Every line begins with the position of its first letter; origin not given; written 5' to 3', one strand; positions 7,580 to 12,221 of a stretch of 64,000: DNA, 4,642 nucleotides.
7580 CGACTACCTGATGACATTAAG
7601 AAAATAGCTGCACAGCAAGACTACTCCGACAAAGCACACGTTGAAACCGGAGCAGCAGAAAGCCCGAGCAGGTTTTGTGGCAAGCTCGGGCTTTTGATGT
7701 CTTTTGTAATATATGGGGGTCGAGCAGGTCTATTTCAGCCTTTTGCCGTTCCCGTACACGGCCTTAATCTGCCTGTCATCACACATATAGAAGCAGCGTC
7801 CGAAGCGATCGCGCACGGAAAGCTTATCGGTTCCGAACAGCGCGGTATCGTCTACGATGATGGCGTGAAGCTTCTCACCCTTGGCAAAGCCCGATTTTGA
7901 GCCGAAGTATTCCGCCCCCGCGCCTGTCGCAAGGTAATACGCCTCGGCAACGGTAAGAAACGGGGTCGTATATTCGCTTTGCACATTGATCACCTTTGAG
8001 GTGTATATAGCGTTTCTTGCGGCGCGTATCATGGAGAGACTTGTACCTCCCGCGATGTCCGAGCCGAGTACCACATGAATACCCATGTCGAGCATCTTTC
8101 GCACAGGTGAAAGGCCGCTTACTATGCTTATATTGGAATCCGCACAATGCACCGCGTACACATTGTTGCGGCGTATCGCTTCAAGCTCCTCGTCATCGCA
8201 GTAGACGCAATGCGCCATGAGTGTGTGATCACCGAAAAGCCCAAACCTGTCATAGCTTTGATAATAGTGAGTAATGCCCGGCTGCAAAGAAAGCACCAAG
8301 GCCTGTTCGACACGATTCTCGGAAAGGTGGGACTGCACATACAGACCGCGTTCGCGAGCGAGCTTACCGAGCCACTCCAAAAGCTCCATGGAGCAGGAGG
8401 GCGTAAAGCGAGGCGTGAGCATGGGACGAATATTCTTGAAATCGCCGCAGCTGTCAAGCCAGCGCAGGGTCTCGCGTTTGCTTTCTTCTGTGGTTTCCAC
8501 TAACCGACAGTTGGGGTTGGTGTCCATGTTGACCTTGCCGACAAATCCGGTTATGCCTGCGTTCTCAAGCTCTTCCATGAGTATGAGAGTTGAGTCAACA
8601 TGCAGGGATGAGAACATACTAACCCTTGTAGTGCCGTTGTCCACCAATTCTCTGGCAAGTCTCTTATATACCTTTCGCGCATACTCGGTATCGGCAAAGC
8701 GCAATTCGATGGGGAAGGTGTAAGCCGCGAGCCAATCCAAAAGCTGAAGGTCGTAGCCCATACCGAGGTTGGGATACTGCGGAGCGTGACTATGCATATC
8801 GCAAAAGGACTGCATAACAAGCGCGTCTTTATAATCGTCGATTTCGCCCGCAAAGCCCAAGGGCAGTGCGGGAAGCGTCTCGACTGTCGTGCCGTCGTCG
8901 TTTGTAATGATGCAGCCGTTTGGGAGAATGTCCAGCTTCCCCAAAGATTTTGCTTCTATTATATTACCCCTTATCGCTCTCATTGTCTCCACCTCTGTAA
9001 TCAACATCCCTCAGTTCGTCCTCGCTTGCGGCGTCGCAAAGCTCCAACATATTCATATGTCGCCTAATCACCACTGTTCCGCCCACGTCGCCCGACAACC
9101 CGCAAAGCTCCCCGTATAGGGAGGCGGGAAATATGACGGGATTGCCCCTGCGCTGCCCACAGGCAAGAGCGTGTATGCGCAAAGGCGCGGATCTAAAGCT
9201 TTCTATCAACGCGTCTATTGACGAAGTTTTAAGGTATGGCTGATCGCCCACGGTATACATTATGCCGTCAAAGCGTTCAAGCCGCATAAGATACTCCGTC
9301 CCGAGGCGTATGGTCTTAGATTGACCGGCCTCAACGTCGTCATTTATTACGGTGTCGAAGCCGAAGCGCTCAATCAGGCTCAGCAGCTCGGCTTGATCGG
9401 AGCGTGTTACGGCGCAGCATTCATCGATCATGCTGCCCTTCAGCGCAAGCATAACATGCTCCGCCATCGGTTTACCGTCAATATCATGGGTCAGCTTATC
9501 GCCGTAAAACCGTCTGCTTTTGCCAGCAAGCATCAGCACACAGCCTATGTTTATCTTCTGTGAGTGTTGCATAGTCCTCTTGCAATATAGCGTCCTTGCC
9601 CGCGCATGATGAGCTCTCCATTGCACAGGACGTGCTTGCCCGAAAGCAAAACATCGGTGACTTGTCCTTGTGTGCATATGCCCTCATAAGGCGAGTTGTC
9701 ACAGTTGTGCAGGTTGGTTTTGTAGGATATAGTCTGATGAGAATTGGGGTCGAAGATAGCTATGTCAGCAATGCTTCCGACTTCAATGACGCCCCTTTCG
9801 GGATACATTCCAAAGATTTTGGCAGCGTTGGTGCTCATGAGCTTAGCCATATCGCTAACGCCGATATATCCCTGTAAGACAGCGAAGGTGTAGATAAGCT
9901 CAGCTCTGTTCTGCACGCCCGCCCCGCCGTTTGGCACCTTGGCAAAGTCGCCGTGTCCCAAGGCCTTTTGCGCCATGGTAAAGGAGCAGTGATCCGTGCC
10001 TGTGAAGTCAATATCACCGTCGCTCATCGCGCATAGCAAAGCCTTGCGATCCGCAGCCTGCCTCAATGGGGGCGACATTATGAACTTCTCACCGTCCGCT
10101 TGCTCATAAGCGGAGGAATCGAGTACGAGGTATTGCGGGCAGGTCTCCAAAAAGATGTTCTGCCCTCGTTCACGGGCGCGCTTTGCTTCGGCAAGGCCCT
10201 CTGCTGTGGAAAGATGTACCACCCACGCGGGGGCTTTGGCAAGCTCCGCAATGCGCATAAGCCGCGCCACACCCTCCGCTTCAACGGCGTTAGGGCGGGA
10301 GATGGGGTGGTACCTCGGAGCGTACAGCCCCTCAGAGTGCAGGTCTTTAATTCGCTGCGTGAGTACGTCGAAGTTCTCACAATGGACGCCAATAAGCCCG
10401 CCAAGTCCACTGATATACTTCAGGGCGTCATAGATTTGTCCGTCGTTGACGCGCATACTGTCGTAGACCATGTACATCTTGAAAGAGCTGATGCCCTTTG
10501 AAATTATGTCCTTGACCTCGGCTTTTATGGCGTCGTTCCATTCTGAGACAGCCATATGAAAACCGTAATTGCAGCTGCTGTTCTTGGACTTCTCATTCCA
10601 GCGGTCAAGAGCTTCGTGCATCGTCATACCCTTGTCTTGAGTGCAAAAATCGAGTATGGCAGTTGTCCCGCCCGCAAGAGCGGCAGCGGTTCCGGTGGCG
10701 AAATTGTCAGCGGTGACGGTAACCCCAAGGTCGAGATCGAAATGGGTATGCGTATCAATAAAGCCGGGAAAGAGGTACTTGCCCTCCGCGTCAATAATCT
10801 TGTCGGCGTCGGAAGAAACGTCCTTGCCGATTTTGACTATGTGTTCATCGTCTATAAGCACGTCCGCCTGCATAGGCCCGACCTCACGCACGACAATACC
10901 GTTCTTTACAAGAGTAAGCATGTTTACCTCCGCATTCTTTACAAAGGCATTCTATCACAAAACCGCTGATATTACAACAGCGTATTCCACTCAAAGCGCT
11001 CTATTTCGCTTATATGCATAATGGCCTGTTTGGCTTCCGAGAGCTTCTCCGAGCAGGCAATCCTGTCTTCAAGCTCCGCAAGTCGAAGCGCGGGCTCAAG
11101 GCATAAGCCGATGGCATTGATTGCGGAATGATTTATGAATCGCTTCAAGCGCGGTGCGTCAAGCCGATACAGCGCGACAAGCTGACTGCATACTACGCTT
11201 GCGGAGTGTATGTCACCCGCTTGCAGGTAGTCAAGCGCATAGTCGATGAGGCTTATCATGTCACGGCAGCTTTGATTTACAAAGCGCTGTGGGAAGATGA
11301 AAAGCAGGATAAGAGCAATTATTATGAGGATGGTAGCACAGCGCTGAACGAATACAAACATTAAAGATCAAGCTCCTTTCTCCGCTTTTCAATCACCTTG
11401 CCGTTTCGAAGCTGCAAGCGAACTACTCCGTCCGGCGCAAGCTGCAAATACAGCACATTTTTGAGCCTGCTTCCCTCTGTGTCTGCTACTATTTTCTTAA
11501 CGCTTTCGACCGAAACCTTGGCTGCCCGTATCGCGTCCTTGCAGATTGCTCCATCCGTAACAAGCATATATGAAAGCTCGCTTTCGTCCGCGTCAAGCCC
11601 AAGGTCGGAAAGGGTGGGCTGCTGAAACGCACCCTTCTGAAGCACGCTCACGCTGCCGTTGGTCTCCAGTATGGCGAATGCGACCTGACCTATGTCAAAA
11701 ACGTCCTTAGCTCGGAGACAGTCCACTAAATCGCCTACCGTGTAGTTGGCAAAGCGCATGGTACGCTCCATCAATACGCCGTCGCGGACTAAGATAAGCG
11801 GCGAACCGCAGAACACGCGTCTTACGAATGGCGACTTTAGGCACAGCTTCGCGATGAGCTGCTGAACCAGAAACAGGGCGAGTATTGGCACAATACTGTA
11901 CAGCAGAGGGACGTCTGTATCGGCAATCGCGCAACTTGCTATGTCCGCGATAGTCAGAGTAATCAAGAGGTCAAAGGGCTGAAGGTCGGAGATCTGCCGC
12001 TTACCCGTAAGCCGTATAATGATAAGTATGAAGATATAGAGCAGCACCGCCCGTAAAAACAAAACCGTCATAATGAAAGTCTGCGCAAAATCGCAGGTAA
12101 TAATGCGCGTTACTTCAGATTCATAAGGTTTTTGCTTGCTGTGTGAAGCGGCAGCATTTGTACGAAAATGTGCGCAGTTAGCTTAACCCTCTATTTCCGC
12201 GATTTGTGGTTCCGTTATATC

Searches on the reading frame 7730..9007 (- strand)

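Call 28: search_protein_families(library=pfam, proteins=[window:7730-9007:-], max_evalue=0.00001)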
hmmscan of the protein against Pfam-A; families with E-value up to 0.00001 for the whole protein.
window:7730-9007:- (425 aa): 2 families
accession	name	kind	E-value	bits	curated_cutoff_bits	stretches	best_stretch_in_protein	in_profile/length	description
PF01979.26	Amidohydro_1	-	1.6e-40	139.9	25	1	67-422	5-343/345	Amidohydrolase family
PF07969.17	Amidohydro_3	-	1e-06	29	29.7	0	106-369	153-425/472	Amidohydrolase family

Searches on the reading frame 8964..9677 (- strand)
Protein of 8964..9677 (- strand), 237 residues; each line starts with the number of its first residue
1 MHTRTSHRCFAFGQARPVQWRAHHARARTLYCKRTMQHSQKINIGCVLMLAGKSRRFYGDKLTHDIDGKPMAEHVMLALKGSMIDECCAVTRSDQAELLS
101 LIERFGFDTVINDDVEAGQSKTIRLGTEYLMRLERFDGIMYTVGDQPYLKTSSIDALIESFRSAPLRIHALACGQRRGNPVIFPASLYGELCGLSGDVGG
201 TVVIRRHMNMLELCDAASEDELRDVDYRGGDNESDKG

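Call 28: search_protein_families(library=pfam, proteins=[window:8964-9677:-], max_evalue=0.00001)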
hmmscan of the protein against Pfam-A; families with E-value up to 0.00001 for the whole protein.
window:8964-9677:- (237 aa): 1 family
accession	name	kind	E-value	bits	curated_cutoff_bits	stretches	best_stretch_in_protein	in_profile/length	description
PF12804.13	NTP_transf_3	-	1.2e-25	91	27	1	46-207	1-157/160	MobA-like NTP transferase domain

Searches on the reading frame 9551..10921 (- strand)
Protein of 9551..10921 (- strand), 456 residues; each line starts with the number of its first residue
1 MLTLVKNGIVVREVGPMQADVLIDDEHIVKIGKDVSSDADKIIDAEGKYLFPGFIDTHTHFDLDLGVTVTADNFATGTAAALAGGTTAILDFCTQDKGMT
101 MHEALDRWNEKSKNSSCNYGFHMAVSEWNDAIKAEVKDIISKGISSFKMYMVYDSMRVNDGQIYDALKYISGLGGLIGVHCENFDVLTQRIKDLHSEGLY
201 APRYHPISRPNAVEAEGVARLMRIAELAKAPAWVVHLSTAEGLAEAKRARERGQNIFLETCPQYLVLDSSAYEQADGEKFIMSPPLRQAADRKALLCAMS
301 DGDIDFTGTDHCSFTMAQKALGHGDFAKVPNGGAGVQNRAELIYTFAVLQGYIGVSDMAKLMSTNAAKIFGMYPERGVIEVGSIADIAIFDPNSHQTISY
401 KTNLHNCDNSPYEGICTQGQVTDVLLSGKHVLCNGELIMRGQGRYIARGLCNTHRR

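Call 28: search_protein_families(library=pfam, proteins=[window:9551-10921:-], max_evalue=0.00001)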
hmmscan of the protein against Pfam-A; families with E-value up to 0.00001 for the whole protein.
window:9551-10921:- (456 aa): 2 families
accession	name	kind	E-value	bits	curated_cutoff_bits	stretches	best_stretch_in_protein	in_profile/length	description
PF01979.26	Amidohydro_1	-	2.5e-22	80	25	1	49-431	1-345/345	Amidohydrolase family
PF07969.17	Amidohydro_3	-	1.2e-13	51.8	29.7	1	41-62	1-22/472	Amidohydrolase family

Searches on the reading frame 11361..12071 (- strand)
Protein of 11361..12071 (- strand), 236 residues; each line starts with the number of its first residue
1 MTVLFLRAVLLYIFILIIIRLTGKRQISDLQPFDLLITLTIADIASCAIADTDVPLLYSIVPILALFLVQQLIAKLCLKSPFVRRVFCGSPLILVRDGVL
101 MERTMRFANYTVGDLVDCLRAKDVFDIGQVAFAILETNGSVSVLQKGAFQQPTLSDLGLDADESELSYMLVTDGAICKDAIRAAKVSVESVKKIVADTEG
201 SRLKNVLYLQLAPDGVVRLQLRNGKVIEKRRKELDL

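Call 28: search_protein_families(library=pfam, proteins=[window:11361-12071:-], max_evalue=0.00001)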
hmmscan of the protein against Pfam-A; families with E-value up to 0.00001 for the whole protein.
window:11361-12071:- (236 aa): 1 family
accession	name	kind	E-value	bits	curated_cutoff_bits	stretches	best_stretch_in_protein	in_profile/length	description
PF04239.17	DUF421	-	7.3e-27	93.8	23.6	1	78-210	1-127/129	YetF C-terminal domain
